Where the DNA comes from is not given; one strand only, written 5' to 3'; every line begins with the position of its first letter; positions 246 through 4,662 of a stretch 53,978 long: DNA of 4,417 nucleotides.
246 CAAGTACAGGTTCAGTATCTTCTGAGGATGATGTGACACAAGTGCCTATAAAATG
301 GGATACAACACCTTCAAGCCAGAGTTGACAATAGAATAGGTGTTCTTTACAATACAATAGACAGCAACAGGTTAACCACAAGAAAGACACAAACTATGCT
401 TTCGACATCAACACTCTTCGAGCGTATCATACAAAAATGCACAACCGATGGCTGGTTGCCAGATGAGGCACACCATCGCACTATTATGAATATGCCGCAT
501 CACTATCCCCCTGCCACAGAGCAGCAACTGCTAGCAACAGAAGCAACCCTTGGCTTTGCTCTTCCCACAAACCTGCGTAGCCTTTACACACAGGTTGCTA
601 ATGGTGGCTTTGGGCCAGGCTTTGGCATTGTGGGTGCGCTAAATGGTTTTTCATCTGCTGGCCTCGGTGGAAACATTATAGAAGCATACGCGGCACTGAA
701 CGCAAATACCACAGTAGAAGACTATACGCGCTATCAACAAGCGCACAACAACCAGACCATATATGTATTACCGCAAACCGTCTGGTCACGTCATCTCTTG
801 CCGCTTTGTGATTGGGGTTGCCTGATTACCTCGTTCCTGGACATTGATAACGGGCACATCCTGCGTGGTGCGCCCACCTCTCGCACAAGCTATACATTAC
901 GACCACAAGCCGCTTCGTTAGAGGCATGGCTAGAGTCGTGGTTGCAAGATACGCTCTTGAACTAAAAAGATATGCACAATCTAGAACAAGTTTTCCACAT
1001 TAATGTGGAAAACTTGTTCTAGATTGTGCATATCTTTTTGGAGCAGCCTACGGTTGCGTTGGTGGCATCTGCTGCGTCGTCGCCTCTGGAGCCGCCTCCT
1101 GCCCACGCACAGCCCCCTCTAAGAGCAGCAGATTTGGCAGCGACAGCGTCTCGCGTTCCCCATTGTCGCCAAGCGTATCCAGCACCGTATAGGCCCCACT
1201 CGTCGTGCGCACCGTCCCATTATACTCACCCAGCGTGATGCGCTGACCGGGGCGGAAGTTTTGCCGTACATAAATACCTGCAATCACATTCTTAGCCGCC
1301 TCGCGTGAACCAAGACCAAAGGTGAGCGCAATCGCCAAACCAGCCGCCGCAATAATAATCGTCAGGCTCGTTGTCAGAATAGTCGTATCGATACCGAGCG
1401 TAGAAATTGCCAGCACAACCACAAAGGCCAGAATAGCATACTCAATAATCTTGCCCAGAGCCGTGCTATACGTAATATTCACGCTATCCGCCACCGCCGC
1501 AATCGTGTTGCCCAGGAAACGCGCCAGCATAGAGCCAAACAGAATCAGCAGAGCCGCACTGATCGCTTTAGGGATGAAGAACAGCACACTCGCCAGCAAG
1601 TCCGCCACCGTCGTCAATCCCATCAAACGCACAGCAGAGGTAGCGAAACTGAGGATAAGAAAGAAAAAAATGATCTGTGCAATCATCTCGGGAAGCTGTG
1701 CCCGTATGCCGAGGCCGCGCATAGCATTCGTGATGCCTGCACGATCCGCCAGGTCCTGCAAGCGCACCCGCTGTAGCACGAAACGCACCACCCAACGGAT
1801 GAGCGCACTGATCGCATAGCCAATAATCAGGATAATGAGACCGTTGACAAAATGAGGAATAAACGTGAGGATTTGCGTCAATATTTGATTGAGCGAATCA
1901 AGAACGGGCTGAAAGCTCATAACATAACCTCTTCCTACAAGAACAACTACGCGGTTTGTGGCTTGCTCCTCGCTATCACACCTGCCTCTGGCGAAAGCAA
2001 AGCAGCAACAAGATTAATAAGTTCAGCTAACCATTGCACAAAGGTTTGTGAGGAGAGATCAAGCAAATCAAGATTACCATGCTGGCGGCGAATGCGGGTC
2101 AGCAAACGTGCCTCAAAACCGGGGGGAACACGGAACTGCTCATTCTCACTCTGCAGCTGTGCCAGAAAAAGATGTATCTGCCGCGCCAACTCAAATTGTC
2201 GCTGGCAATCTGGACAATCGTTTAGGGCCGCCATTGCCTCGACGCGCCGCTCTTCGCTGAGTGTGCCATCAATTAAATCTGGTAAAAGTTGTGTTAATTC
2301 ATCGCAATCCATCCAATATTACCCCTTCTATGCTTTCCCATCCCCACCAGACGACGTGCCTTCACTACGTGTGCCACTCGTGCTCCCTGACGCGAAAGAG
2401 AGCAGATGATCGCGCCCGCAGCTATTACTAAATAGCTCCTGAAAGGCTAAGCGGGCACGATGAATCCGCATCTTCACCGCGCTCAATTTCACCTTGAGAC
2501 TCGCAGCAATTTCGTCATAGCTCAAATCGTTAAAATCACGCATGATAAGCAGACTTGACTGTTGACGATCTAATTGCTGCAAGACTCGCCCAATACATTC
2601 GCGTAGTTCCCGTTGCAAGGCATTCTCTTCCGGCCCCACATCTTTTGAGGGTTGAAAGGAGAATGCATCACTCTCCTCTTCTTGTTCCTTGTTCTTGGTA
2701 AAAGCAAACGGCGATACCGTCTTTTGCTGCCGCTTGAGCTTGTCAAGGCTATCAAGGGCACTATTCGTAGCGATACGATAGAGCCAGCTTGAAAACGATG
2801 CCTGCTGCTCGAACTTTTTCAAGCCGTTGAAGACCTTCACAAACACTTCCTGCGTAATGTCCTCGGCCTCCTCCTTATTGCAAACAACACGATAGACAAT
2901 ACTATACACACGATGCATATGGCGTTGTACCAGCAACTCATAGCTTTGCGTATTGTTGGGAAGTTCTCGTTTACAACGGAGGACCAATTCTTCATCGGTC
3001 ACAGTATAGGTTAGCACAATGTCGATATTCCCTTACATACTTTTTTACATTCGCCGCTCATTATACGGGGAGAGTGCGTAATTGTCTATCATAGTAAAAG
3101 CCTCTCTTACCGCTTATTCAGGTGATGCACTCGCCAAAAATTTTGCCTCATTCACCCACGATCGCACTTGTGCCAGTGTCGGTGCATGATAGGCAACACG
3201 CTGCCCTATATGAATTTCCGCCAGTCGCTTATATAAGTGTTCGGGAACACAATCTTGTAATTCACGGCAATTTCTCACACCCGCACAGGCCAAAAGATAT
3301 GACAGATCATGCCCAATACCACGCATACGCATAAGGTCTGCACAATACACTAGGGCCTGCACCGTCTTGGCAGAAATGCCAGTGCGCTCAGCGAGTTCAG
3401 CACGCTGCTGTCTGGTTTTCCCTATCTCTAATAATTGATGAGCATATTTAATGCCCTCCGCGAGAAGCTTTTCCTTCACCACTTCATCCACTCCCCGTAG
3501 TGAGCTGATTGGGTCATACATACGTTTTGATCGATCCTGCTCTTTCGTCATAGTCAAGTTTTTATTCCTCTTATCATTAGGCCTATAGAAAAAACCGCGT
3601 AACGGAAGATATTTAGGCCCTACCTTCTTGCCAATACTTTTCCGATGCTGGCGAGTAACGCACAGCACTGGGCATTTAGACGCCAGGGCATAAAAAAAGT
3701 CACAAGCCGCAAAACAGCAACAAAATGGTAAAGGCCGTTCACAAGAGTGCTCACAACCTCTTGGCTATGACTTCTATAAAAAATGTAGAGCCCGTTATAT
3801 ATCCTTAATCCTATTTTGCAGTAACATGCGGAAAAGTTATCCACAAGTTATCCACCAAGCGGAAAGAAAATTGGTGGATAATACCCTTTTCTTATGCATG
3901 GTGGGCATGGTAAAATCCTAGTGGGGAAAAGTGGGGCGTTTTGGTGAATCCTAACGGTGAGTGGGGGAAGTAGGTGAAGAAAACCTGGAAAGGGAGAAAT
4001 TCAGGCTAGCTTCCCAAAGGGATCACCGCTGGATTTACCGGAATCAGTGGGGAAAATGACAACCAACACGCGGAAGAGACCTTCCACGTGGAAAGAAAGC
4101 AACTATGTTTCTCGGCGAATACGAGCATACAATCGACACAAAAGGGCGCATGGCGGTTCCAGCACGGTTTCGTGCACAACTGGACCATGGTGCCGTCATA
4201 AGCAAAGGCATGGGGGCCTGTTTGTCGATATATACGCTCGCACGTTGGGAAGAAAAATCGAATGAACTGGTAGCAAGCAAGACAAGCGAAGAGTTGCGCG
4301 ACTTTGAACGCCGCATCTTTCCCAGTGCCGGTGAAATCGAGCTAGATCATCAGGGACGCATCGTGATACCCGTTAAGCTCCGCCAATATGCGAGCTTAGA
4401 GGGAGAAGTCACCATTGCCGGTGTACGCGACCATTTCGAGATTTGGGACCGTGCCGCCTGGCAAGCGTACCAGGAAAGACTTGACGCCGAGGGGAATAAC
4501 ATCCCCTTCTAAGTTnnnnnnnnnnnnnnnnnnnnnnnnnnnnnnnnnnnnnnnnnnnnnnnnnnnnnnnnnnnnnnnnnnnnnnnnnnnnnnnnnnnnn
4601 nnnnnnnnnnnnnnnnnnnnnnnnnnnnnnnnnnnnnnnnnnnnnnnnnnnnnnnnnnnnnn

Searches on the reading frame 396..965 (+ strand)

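Call 48: search_protein_families(library=pfam, proteins=[window:396-965:+], max_evalue=0.01)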
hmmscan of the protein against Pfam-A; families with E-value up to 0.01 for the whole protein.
window:396-965:+ (189 aa): 1 family
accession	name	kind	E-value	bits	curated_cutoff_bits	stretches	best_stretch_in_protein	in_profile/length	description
PF09346.15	SMI1_KNR4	-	1.1e-07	32.9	25.4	1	39-180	1-124/125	SMI1 / KNR4 family (SUKH-1)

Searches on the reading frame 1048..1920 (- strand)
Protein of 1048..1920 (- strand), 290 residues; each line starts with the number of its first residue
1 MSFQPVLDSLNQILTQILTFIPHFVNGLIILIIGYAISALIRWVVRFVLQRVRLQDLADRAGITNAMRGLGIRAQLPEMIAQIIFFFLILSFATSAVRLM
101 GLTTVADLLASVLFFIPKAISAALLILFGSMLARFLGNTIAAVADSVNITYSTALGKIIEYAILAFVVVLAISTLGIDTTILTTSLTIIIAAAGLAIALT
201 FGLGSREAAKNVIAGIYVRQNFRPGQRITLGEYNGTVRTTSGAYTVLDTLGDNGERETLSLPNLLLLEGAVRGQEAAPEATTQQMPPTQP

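Call 48: search_protein_families(library=pfam, proteins=[window:1048-1920:-], max_evalue=0.01)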
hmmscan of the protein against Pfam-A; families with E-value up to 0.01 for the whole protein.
window:1048-1920:- (290 aa): 1 family
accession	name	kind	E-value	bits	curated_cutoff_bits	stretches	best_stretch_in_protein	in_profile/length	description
PF05552.17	MS_channel_1st_1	-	9.5e-13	48.3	22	2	9-55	2-48/50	Mechanosensitive ion channel, conserved TM helix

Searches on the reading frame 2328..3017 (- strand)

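Call 48: search_protein_families(library=pfam, proteins=[window:2328-3017:-], max_evalue=0.01)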
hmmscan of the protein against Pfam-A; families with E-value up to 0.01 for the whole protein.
window:2328-3017:- (229 aa): 4 families
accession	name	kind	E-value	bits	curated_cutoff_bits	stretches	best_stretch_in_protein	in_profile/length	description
PF04542.20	Sigma70_r2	-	6e-20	71.3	24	1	29-96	1-70/71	Sigma-70 region 2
PF08281.18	Sigma70_r4_2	-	4.3e-15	55.5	25.7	1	139-190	1-52/54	Sigma-70, region 4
PF04545.22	Sigma70_r4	-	7.9e-09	35.3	24.1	1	145-189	1-45/50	Sigma-70, region 4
PF07638.17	Sigma70_ECF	-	0.00033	21.1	21.1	1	121-193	117-180/185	ECF sigma factor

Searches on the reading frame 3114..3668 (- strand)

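Call 48: search_protein_families(library=pfam, proteins=[window:3114-3668:-], max_evalue=0.01)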
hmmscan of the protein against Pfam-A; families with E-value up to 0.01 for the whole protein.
window:3114-3668:- (184 aa): 5 families
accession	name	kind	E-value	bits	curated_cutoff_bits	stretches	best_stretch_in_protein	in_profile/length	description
PF14229.12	DUF4332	-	5.3e-26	91.6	23.2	1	60-176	3-120/122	Domain of unknown function (DUF4332)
PF14520.12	HHH_5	-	6.6e-05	23.7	27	0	55-107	5-52/57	Helix-hairpin-helix domain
PF21999.2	IMS_HHH_1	-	0.00073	20.4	27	0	117-149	5-37/53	DNA polymerase-iota, thumb domain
PF11731.14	Cdd1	-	0.0069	17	25.5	0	109-153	5-49/86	Pathogenicity locus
PF02961.22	SAM_BAF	-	0.0075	17.2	25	0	53-81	19-47/88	Barrier to autointegration factor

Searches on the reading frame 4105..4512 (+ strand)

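Call 4: search_protein_families(library=pfam, proteins=[window:4105-4512:+])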
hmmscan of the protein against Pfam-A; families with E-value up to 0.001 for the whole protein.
window:4105-4512:+ (135 aa): 1 family
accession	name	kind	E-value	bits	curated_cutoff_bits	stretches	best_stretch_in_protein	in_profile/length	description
PF02381.23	MraZ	-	6.8e-36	122.5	23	2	72-129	2-59/72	MraZ protein, putative antitoxin-like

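Call 5: search_protein_families(library=ncbifam, proteins=[window:4105-4512:+])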
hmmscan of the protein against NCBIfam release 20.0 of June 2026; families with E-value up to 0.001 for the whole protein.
window:4105-4512:+ (135 aa): 7 families
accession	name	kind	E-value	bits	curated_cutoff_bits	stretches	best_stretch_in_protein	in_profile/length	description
TIGR00242.1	TIGR00242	equivalog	6.4e-36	123.4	98.35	1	1-124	1-126/144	division/cell wall cluster transcriptional repressor MraZ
NF001482.0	PRK00326.3-4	equivalog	2.3e-27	95.7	168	1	1-125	1-143/160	division/cell wall cluster transcriptional repressor MraZ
NF001476.0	PRK00326.2-2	equivalog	2.5e-25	89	162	1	1-122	4-138/163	division/cell wall cluster transcriptional repressor MraZ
NF001477.0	PRK00326.2-4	equivalog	1e-19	71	162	1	1-124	3-132/155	division/cell wall cluster transcriptional repressor MraZ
NF001483.0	PRK00326.3-5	equivalog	3.3e-14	53.4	239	1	2-117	3-125/155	division/cell wall cluster transcriptional repressor MraZ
NF001475.0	PRK00326.2-1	equivalog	1.4e-12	47.8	257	1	1-123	3-131/149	division/cell wall cluster transcriptional repressor MraZ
TIGR01439.1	lp_hng_hel_AbrB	domain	4.4e-05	23.1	28.3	0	9-27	3-21/44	transcriptional regulator, AbrB family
